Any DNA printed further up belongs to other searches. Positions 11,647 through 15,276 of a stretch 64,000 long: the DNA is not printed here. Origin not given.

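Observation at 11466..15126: Orphan 1109-aa protein in a partly low-GC insert between nuoN and ino1, with an AT-rich promoter island and a possible frameshifted N-terminus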

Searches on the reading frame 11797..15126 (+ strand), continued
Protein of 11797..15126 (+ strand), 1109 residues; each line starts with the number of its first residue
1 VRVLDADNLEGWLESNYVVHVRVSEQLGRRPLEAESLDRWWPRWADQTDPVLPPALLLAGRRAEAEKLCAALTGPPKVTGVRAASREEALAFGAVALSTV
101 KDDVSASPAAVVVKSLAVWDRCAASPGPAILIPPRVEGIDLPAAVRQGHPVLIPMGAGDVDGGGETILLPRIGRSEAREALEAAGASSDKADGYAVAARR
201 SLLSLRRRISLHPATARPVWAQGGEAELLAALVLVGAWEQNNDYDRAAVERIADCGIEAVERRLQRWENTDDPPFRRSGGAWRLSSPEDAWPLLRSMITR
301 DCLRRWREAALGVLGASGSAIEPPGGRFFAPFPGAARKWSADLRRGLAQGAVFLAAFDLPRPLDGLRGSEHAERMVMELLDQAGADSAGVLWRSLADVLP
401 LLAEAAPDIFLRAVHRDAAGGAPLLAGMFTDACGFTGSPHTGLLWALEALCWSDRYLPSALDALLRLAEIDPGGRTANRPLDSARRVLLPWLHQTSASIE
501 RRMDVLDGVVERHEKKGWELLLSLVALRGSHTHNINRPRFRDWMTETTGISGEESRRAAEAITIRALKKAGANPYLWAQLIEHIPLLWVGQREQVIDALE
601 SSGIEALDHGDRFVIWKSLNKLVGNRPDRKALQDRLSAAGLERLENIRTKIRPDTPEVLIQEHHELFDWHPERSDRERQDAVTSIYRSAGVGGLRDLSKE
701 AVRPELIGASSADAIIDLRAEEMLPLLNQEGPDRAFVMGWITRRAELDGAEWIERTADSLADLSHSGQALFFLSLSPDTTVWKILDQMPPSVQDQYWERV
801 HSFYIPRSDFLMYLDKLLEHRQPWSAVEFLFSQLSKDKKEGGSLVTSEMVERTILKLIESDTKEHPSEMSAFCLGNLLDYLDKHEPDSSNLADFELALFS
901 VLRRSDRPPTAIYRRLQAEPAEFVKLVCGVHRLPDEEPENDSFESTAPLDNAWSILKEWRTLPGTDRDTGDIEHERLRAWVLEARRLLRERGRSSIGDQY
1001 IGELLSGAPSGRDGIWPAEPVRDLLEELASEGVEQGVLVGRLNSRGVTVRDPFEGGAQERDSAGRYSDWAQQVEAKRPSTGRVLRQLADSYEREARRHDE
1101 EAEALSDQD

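Call 53: search_protein_families(library=phrogs, proteins=[P0001, P0024, L001:2266-2790:+], max_evalue=0.1)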
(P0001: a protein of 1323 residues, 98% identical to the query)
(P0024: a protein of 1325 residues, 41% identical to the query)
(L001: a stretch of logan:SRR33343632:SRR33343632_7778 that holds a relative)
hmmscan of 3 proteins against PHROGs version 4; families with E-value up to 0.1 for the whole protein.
P0001 (1323 aa): 1 family
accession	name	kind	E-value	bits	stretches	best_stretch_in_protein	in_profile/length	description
phrog_18693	-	unknown function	1.6e-134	451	1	87-1317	4-1250/1258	-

P0024 (1325 aa): 11 families
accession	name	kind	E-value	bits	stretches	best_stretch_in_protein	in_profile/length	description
phrog_18693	-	unknown function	6.9e-165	551.6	1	79-1319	4-1250/1258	-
phrog_66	-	integration and excision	1.1e-07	32.9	1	3-70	87-153/412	excisionase and transcriptional regulator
phrog_57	-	head and packaging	1.9e-05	25.6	1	7-92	10-97/199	terminase small subunit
phrog_2474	-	transcription regulation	0.00043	21.2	1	8-54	47-93/118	MerR-like transcriptional regulator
phrog_6620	-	integration and excision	0.0014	19.3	1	10-58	2-50/201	transposase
phrog_2907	-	integration and excision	0.002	19.5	1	8-53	5-54/117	excisionase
phrog_597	-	DNA, RNA and nucleotide metabolism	0.0042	18.1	1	4-32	107-135/200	DNA binding protein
phrog_664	-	DNA, RNA and nucleotide metabolism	0.0042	17.9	1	11-89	102-181/210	DNA binding protein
phrog_1729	-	unknown function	0.0056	17.7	1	12-47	95-130/142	-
phrog_7735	-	integration and excision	0.091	14.1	0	12-47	8-43/99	excisionase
phrog_6401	-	DNA, RNA and nucleotide metabolism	0.095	13.6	0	6-46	6-46/64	DNA binding protein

L001:2266-2790:+ (174 aa): 0 families

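Call 54: search_protein_families(library=ncbifam, proteins=[P0001, P0024, L001:2266-2790:+, L072:10001-13771:+], max_evalue=0.1)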
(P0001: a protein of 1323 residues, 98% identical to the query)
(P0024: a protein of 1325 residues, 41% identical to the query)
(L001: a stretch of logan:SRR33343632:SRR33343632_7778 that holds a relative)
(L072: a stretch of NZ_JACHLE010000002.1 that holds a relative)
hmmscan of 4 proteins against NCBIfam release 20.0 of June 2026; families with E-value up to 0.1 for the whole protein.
P0001 (1323 aa): 0 families

P0024 (1325 aa): 5 families
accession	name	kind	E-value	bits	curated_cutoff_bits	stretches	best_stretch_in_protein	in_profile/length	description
TIGR01764.1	excise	domain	1.3e-08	35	28.8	1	9-54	1-44/49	excisionase family DNA-binding protein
NF033787.1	HTH_BldC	subfamily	6.1e-05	22.8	77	1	9-55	2-47/49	BldC family transcriptional regulator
NF033546.1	transpos_IS21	equivalog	0.011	15.3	160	1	8-51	7-33/294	IS21 family transposase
NF033518.0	transpos_IS607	equivalog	0.013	15.1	110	1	14-59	2-46/187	IS607 family transposase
NF046037.1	carphisopro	domain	0.023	14.9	38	1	12-34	11-33/54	carph-isopro domain-containing protein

L001:2266-2790:+ (174 aa): 0 families

L072:10001-13771:+ (1257 aa): 1 family
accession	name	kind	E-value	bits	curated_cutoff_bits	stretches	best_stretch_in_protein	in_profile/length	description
NF011008.0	PRK14434.1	equivalog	0.049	13.9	86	0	671-749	17-86/92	acylphosphatase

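Call 55: search_dna_similar(query=P0024, collection=phages, mode=protein, max_rows=15)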
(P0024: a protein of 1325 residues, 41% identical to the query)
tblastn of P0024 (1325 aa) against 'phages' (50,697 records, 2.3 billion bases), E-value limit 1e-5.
Records with a match: 1; places in all: 1; records where one place covers at least 80% of the query: 0.
Best place of each record, by identity: <60% 1.
By first word of the organism name: Bacteriophage 1.
By host as written in the record: - 1.
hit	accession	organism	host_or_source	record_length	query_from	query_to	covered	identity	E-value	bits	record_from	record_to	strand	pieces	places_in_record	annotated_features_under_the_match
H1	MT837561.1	Bacteriophage sp.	human fecal samples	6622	78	693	46%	25.0%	3e-42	176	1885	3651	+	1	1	record has no annotation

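Call 57: search_dna_similar(query=P0024, collection=plasmids, mode=protein, max_rows=25)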
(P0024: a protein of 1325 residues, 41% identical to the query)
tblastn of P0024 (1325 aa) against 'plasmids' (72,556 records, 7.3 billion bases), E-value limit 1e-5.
Records with a match: 24; places in all: 25; records where one place covers at least 80% of the query: 20.
Best place of each record, by identity: <60% 24.
By first word of the organism name: Rhizobium 6; Shewanella 3; Cupriavidus 2; Ralstonia 2; Arthrobacter 1; Aminobacter 1; Acetobacter 1; Thalassospira 1; Bradyrhizobium 1; Adhaeribacter 1; and 5 more.
By predicted mobility (MOB-suite, as given by PLSDB): conjugative 11; non-mobilizable 8; mobilizable 5.
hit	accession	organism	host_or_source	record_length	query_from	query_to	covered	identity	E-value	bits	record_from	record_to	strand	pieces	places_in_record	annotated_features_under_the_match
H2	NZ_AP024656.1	Arthrobacter sp. NicSoilB8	-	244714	2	1325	100%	38.4%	0e+0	806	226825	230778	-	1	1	helix-turn-helix domain-containing protein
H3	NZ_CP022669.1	Rhizobium leguminosarum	single cell,root nodules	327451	79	1319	94%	34.6%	6e-162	546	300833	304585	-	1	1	helix-turn-helix transcriptional regulator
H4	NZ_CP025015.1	Rhizobium leguminosarum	Lotus corniculatus,Bacteria culture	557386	79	1319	94%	33.9%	1e-168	566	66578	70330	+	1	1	helix-turn-helix transcriptional regulator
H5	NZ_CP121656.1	Rhizobium sp. CB3171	Calliandra calothyrsus,cell culture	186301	79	1319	94%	33.6%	4e-159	538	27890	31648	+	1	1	helix-turn-helix transcriptional regulator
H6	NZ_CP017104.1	Rhizobium gallicum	Phaseolus vulgaris,Whole ...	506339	79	1319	94%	33.1%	3e-157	533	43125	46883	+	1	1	helix-turn-helix transcriptional regulator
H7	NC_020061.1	Rhizobium tropici CIAT 899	Phaseolus vulgaris root nodule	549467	79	1319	94%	32.7%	3e-160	541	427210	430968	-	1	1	helix-turn-helix transcriptional regulator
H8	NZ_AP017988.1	Aminobacter sp. SS-2016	Lotus japoicus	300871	79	1319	94%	32.7%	4e-152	518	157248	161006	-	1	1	helix-turn-helix transcriptional regulator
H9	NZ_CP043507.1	Acetobacter vaccinii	cell culture,blue berry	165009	79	1319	94%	32.0%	5e-136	469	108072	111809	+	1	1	helix-turn-helix transcriptional regulator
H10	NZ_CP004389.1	Thalassospira xiamenensis M-5 = DSM 17429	surface seawater from the sea close to ...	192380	79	1319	94%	31.3%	8e-132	457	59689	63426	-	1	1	helix-turn-helix transcriptional regulator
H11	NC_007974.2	Cupriavidus metallidurans CH34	-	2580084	79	1319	94%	31.2%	4e-141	485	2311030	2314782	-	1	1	none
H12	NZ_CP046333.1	Cupriavidus metallidurans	sedimentation pond in a zinc factory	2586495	79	1319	94%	31.2%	4e-141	485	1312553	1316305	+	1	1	none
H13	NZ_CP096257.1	Bradyrhizobium barranii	Glycine max cv. AC Glengarry,Cell ...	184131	79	1319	94%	31.0%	2e-123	432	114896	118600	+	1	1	hypothetical protein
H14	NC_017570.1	Shewanella baltica BA175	-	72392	78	1313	93%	30.4%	8e-131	454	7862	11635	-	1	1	hypothetical protein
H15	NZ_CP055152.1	Adhaeribacter radiodurans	Cell culture,rhizospheric soil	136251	77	1319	94%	29.9%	4e-155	526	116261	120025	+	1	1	hypothetical protein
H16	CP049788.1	Ralstonia solanacearum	whole organism,isolated from the ...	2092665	32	1321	97%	28.4%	3e-103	371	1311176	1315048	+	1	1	hypothetical protein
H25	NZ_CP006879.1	Rhizobium gallicum bv. gallicum R602sp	Phaseolus vulgaris,whole ...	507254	797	1319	39%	33.8%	4e-61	239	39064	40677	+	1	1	hypothetical protein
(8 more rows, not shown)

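Call 61: get_annotated_region(hit=H3, flank=6000)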
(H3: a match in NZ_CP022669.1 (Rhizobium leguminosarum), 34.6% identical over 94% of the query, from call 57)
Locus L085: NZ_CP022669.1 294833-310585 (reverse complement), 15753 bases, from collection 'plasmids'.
description: Rhizobium leguminosarum bv. viciae strain BIHB 1217 plasmid pPR4, complete sequence
organism: Rhizobium leguminosarum (NCBI taxid 387)
taxonomy: Bacteria; Pseudomonadota; Alphaproteobacteria; Hyphomicrobiales; Rhizobiaceae; Rhizobium; Rhizobium leguminosarum
host: -; source: single cell,root nodules; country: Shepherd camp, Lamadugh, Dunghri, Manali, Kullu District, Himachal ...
typing (MOB-suite, as given by PLSDB): conjugative; replicon rep_cluster_471; relaxase MOBQ; mating-pair formation MPF_T
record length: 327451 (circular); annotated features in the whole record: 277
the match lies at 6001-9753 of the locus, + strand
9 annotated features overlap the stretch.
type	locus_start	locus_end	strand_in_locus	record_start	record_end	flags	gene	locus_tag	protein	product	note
CDS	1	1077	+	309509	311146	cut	-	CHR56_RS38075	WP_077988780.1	Mu transposase C-terminal domain-containing protein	-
CDS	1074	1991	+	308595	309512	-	-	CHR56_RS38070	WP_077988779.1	TniB family NTP-binding protein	-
CDS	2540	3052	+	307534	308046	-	-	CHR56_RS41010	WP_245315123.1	hypothetical protein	-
CDS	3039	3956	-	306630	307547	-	-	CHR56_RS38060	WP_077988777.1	recombinase family protein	GO:0006310 - DNA recombination [Evidence IEA]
CDS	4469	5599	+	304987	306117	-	-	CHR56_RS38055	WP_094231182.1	RHE_PE00001 family protein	-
CDS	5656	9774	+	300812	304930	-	-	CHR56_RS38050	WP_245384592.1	helix-turn-helix transcriptional regulator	-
CDS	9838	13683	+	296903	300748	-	-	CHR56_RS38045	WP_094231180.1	hypothetical protein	-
CDS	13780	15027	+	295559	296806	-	-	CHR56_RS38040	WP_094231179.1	hypothetical protein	-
CDS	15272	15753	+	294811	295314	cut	-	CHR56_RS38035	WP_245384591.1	hypothetical protein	-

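Call 62: get_annotated_region(hit=H14, flank=6000)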
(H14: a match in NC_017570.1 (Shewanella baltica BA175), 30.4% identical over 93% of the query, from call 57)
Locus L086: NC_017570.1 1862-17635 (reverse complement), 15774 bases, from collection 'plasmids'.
description: Shewanella baltica BA175 plasmid pSBAL17501, complete sequence
organism: Shewanella baltica BA175 (NCBI taxid 693974)
taxonomy: Bacteria; Pseudomonadota; Gammaproteobacteria; Alteromonadales; Shewanellaceae; Shewanella; Shewanella baltica; Shewanella baltica BA175
host: -; source: -; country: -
typing (MOB-suite, as given by PLSDB): conjugative; replicon rep_cluster_559; relaxase MOBF; mating-pair formation MPF_F
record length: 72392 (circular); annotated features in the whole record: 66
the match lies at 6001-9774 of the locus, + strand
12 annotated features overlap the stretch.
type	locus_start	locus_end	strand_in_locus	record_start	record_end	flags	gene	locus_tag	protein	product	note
CDS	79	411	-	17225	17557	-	-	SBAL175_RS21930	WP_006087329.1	helix-turn-helix domain-containing protein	-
CDS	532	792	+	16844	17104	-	-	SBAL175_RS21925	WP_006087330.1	hypothetical protein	-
CDS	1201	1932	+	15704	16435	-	-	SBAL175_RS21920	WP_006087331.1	hypothetical protein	-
CDS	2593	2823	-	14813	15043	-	-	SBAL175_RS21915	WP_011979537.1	hypothetical protein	-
CDS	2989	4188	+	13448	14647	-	-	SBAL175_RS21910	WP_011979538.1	ParA family protein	-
CDS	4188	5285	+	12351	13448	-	-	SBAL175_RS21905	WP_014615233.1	ParB family protein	-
CDS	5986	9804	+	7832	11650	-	-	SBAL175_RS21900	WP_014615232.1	hypothetical protein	-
CDS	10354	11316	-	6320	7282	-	-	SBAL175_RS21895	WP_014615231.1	hypothetical protein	-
CDS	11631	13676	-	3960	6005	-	-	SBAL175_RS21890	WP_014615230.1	hypothetical protein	-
CDS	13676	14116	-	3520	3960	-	-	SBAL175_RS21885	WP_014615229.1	hypothetical protein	-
CDS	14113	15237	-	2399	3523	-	-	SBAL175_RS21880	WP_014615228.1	hypothetical protein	-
CDS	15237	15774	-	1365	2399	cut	-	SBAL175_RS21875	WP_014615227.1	hypothetical protein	-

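Call 64: find_homologous_proteins(query=L001:2266-2787:+)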
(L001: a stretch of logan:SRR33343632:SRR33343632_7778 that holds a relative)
Query L001:2266-2787:+ (174 aa): 3 proteins with E <= 0.001 among 1122 candidates.
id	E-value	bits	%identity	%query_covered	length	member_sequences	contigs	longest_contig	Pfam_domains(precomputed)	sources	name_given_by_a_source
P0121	1.2e-100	352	92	99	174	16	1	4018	-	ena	-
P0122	1.5e-87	310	86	95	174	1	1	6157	-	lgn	-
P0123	1.6e-10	59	97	20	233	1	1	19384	-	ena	-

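Call 67: find_encoding_contigs(protein=P0123, flank=10000, max_places=4)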
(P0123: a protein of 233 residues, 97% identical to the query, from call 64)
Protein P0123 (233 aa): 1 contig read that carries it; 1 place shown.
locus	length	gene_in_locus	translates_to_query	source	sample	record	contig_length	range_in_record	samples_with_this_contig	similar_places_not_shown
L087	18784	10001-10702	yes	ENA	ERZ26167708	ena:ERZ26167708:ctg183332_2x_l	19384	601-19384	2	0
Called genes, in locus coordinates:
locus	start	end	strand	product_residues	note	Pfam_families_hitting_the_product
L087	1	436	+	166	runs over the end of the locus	PF01058:Oxidored_q6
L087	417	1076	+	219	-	PF00329:Complex1_30kDa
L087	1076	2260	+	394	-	PF00346:Complex1_49kDa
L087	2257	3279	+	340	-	PF00146:NADHdh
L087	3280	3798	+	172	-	PF13187:Fer4_9 (faint), PF14697:Fer4_21 (faint), PF12838:Fer4_7, PF12797:Fer4_2 (faint), PF12837:Fer4_6 (faint), PF13237:Fer4_10 (faint), PF13484:Fer4_16 (faint), PF00037:Fer4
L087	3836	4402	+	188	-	PF00499:Oxidored_q3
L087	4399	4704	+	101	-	PF00420:Oxidored_q2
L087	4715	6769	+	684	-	PF00662:Proton_antipo_N, PF00361:Proton_antipo_M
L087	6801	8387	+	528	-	PF00361:Proton_antipo_M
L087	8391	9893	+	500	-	PF00361:Proton_antipo_M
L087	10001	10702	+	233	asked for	-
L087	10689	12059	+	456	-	-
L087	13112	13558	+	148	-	-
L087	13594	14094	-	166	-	PF01658:Inos-1-P_synth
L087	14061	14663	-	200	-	-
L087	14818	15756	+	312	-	PF00126:HTH_1, PF03466:LysR_substrate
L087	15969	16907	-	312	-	PF04018:VCA0040-like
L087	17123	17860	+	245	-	-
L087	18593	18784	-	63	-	?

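Call 90: search_protein_families(library=padloc, alignment_id=A6, max_evalue=0.00001)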
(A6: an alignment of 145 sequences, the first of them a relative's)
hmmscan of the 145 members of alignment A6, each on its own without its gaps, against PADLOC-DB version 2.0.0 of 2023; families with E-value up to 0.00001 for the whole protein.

A. member 1, L004:9452-9970:+ (173 aa): 0 families

B. families by the number of members that match (of 145 scanned): 416 families (the first 25 are shown)
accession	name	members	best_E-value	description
PDLC04134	mad2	6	1.2e-40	mads_2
PDLC03021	MTase_I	4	2.8e-86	Type I methyltransferase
PDLC03026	MTase_I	4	1.7e-56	Type I methyltransferase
PDLC03335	MTase_II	4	3.8e-11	Type II methyltransferase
PDLC03025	MTase_I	3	4.3e-51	Type I methyltransferase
PDLC03218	MTase_II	3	1.8e-20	Type II methyltransferase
PDLC03318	MTase_II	3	1.4e-18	Type II methyltransferase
PDLC03267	MTase_II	3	9.2e-17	Type II methyltransferase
PDLC03035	MTase_I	3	1.5e-15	Type I methyltransferase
PDLC03865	LmuB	2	1.4e-251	-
PDLC03227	MTase_II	2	3.3e-164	Type II methyltransferase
PDLC03029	MTase_I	2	2e-153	Type I methyltransferase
PDLC03633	MTase_III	2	2.2e-115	Type III methyltransferase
PDLC03354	MTase_II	2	6.6e-76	Type II methyltransferase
PDLC04772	PDC-M68A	2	8.3e-72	-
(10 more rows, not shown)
